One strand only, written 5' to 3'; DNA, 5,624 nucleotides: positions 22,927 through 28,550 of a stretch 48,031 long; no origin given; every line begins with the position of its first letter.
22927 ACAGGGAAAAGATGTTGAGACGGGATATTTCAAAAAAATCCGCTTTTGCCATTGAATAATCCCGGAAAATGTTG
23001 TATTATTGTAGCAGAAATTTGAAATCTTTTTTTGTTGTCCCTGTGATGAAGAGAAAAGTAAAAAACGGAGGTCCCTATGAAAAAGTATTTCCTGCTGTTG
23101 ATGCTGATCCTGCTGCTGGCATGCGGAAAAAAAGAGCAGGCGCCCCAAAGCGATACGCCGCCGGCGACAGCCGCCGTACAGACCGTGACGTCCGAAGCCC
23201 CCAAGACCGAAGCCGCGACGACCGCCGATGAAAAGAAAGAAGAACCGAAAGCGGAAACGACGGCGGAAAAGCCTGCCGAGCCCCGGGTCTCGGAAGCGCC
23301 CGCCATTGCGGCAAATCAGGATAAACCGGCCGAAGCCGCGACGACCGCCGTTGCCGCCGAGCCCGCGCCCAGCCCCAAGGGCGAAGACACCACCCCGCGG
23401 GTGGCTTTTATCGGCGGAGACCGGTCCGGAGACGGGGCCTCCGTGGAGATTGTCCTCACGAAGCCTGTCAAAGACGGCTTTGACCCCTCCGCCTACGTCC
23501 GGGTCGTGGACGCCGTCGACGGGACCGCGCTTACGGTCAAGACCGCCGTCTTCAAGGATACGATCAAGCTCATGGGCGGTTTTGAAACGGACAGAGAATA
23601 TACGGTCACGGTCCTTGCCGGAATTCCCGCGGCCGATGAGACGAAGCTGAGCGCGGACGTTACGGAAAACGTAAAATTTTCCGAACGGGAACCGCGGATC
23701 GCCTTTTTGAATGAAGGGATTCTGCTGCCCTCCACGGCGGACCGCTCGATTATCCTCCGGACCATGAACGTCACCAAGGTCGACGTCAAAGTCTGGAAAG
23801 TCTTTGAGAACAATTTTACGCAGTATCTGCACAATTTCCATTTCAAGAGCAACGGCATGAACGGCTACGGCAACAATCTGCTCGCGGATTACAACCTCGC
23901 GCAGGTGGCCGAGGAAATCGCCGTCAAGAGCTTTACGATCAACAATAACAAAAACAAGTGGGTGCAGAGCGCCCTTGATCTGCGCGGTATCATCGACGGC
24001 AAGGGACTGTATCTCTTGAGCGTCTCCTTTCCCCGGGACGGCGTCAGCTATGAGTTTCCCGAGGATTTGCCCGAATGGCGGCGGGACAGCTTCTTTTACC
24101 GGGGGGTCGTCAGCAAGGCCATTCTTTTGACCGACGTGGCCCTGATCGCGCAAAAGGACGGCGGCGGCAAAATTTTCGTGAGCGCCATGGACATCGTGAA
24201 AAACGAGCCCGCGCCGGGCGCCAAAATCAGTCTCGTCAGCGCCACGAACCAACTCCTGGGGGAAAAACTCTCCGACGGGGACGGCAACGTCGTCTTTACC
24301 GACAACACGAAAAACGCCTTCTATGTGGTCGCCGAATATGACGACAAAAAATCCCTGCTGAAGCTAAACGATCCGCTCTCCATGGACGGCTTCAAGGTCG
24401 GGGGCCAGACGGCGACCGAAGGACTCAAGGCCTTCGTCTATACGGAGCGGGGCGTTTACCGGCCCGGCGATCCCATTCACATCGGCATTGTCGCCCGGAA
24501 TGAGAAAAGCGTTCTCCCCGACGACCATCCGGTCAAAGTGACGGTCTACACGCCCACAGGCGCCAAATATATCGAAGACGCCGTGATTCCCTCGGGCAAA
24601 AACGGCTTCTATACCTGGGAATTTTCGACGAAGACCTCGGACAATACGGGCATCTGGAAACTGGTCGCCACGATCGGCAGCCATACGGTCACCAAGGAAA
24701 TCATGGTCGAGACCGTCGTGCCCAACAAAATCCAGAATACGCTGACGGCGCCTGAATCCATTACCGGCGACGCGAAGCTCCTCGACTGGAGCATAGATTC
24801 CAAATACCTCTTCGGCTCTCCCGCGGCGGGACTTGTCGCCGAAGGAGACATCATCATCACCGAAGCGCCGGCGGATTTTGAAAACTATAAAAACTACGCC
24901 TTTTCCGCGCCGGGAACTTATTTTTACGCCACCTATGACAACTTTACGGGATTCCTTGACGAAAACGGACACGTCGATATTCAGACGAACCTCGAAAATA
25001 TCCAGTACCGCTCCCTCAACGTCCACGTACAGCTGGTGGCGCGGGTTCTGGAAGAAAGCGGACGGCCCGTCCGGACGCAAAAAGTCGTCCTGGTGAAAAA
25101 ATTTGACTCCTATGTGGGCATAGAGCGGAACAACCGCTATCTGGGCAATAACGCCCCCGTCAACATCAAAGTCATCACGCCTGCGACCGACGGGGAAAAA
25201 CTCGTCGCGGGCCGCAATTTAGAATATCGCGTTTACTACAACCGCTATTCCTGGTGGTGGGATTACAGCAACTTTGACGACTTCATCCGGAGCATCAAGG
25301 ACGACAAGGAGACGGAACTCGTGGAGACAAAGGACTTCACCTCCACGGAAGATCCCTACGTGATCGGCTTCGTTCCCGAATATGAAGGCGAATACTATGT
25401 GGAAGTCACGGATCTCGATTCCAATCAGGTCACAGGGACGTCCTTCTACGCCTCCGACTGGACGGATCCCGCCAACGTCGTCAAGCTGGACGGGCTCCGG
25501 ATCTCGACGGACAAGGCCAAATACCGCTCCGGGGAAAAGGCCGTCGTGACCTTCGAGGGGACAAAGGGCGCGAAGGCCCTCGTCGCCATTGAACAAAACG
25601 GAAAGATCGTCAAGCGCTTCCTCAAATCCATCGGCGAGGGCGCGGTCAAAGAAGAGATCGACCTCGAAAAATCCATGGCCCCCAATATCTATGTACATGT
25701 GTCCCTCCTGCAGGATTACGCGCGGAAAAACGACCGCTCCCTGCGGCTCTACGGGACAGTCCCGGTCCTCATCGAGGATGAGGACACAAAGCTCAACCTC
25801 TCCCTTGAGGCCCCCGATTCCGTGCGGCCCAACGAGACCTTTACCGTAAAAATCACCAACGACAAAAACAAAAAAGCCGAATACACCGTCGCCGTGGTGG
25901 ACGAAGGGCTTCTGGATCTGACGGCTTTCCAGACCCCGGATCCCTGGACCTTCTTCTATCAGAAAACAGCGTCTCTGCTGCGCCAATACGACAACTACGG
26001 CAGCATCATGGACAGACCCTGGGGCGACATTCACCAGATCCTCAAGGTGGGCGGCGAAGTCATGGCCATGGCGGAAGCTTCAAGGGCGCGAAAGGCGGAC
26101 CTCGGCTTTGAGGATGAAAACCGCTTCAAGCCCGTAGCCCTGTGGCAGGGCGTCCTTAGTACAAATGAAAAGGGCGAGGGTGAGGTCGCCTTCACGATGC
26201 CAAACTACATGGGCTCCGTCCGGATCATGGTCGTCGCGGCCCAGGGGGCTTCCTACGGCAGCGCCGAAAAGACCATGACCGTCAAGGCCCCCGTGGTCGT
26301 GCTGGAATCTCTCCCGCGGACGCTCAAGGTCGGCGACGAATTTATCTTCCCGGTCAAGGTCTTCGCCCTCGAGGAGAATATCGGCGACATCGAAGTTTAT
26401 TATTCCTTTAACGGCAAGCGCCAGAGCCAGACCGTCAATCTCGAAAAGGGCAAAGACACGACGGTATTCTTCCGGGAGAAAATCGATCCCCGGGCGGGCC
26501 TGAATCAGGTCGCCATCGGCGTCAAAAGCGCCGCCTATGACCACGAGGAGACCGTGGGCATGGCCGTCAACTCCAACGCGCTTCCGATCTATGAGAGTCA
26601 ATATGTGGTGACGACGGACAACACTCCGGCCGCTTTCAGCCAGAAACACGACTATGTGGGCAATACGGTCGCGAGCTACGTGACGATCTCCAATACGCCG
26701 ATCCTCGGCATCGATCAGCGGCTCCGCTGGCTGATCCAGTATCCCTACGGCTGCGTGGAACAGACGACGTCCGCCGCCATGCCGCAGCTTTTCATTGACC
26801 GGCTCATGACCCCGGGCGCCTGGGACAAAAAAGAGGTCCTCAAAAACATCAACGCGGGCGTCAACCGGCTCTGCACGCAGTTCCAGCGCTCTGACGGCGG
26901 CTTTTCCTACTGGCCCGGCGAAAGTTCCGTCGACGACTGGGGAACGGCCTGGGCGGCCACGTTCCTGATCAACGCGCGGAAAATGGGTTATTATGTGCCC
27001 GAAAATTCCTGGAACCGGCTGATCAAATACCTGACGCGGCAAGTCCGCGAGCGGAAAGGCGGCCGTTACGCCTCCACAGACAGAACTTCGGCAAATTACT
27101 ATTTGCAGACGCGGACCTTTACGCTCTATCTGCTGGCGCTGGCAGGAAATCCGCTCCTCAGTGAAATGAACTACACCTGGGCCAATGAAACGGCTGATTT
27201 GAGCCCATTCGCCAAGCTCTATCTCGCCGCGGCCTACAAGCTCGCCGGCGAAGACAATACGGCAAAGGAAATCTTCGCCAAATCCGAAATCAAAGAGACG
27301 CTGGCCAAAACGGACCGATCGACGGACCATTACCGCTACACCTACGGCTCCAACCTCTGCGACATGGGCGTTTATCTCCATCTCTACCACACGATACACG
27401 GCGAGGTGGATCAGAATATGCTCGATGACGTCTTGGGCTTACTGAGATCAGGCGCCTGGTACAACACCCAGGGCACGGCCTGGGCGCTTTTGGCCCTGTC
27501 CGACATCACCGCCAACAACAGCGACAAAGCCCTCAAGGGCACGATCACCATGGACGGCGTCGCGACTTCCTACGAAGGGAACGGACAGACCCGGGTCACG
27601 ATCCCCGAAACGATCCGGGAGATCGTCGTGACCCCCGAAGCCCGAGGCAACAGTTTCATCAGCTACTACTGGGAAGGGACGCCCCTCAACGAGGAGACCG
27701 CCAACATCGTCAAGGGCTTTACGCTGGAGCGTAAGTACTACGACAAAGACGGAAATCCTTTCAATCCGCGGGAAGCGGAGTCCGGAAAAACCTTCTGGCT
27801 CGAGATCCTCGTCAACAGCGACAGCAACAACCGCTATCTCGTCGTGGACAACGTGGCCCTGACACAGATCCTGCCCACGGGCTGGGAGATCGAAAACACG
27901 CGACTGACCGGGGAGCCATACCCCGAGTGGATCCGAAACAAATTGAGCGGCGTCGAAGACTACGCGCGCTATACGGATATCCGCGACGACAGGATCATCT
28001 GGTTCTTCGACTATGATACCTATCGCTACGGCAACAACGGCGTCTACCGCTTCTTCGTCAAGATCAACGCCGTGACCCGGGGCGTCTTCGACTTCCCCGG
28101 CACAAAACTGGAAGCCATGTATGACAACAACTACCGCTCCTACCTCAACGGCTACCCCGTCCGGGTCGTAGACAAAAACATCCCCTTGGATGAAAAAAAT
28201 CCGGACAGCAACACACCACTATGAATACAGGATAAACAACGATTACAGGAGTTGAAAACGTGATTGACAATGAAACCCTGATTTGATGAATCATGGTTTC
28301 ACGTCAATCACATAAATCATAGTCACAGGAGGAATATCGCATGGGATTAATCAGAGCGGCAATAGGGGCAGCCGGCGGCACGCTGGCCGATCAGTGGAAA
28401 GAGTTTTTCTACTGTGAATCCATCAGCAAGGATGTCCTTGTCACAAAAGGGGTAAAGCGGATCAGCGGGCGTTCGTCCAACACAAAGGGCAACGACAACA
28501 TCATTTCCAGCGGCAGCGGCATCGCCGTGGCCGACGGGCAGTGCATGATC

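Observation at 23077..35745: YdjI/YdjG/YdjH-like SPFH + Zn-ribbon + TPM membrane-stress module inserted inside the conserved alpha-2-macroglobulin / PBP1C pair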

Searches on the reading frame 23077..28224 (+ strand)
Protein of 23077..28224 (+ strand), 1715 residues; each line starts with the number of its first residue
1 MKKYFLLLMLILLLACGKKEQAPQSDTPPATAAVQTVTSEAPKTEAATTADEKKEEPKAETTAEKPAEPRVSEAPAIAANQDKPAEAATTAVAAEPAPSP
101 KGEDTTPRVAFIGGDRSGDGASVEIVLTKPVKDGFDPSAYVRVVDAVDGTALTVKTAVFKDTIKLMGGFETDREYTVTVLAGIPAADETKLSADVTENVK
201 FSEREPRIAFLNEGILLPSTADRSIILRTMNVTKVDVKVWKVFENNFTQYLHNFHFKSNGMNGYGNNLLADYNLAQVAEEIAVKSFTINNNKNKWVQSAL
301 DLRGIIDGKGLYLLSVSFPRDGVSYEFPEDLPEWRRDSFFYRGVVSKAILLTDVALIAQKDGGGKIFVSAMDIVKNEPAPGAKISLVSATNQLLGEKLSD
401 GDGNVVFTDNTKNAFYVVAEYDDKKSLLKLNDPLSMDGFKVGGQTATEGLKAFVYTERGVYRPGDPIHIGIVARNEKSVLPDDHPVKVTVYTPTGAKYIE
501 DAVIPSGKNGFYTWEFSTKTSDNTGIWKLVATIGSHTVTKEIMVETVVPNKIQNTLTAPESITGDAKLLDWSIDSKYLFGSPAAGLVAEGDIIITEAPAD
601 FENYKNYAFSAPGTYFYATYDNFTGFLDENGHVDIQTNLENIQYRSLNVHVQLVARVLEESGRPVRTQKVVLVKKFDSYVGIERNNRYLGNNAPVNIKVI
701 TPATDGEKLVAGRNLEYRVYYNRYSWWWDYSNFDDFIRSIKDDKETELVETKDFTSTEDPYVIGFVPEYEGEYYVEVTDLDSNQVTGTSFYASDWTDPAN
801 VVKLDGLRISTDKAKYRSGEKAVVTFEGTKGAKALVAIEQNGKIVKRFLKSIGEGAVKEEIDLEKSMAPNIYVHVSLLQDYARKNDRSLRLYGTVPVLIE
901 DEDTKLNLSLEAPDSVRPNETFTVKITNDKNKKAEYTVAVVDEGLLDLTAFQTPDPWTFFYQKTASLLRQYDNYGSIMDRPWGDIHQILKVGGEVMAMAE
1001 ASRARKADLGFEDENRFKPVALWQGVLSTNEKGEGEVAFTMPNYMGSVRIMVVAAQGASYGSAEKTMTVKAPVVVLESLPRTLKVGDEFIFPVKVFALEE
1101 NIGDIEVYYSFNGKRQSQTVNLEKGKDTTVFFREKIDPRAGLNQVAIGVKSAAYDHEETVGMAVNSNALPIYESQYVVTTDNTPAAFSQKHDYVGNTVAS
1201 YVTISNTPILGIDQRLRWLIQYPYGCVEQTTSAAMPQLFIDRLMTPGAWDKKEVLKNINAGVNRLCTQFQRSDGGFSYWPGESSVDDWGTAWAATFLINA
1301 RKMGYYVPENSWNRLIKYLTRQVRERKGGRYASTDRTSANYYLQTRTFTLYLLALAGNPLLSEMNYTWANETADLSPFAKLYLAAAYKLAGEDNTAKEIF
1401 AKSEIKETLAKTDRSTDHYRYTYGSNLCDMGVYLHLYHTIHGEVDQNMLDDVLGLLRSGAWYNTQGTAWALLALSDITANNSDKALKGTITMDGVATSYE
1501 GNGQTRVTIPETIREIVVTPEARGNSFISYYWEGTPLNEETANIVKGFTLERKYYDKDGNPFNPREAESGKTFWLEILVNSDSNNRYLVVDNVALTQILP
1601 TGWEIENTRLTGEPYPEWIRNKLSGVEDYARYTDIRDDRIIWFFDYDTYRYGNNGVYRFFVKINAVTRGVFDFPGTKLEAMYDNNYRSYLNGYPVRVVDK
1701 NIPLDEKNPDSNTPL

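Call 3: search_protein_families(library=pfam, proteins=[window:23077-28224:+], max_evalue=0.01)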
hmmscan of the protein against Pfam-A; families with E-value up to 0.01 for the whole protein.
window:23077-28224:+ (1715 aa): 9 families
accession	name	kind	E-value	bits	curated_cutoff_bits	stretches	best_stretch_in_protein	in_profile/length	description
PF07703.20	A2M_BRD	-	3.2e-19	70.1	22.7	1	807-948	1-140/140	Alpha-2-macroglobulin bait region domain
PF01835.25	MG2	-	3.9e-17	62.8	32.8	1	451-535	1-87/96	MG2 domain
PF17972.7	bMG5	-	2.5e-16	60.7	26.5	1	553-667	4-119/127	Bacterial Alpha-2-macroglobulin MG5 domain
PF17973.7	bMG10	-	8.8e-14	52.2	26.2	1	1547-1683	1-129/131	Bacterial Alpha-2-macroglobulin MG10 domain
PF00207.28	A2M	-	2.4e-13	50.2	21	1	1021-1101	2-84/92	Alpha-2-macroglobulin family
PF11974.14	bMG3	-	6.5e-13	49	34.9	1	351-445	1-102/103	Bacterial alpha-2-macroglobulin MG3 domain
PF07678.20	TED_complement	-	4e-10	39.7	22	1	1207-1333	15-135/312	A-macroglobulin TED domain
PF17962.7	bMG6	-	1.3e-09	38.6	23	1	686-795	8-112/112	Bacterial macroglobulin domain 6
PF21142.3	A2M_bMG2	-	9.6e-09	35.7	25.5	1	210-313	2-101/119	Bacterial alpha-2 macroglobulin MG2 domain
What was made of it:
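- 23077..28224 (+): Type I bacterial alpha-2-macroglobulin lipoprotein, 1715 aa. It has MG domains, a bait region, a thioester domain with CVEQ at residue 1226, and the lipobox LLAC|G. Pfam, nine A2M/MG families (call 3).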

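Call 4: search_protein_families(library=ncbifam, proteins=[window:23077-28224:+], max_evalue=0.01)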
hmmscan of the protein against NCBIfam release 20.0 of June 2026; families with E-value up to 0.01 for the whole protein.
window:23077-28224:+ (1715 aa): 3 families
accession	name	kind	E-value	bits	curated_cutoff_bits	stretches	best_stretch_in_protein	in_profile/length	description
NF041620.1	MXAN_5187_fam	hypoth_equivalog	0.0037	17.1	200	1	5-103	311-412/601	MXAN_5187 family protein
NF052634.1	Riean_0653_fam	subfamily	0.005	17.8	57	0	1-32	1-33/176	Riean_0653 family protein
NF041057.1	Rcas_1661_fam_Se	equivalog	0.0072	15.9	190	0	6-80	2-76/247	Rcas_1661 family thioredoxin-like (seleno)lipoprotein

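Call 36: search_protein_families(library=padloc, proteins=[window:23077-28224:+], max_evalue=0.01)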
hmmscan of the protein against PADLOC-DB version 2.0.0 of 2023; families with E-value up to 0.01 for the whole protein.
window:23077-28224:+ (1715 aa): 0 families

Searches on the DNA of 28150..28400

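Call 83: search_rna_families(source=window, start=28150, end=28400, threshold=evalue, max_evalue=1)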
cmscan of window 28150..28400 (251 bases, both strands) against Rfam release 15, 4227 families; matches with E-value up to 1: 2.
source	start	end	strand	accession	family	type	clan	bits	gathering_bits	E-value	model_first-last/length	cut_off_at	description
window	28258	28313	-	RF03345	MIR3444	Gene; miRNA;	-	18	80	0.33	21-84/104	no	MIR3444 microRNA precursor family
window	28253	28320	-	RF00704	MIR397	Gene; miRNA;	-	17.5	55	0.92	1-117/117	no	MIR397 microRNA precursor family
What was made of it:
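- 28225..28340 (+): Spacer between A2M and the SPFH gene, 116 nt. It holds a strong hairpin at 28260-28311 and a GGAGG ribosome-binding site before the SPFH ATG. The scan found no sigma-70-type consensus promoter here. No Rfam family (call 83).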
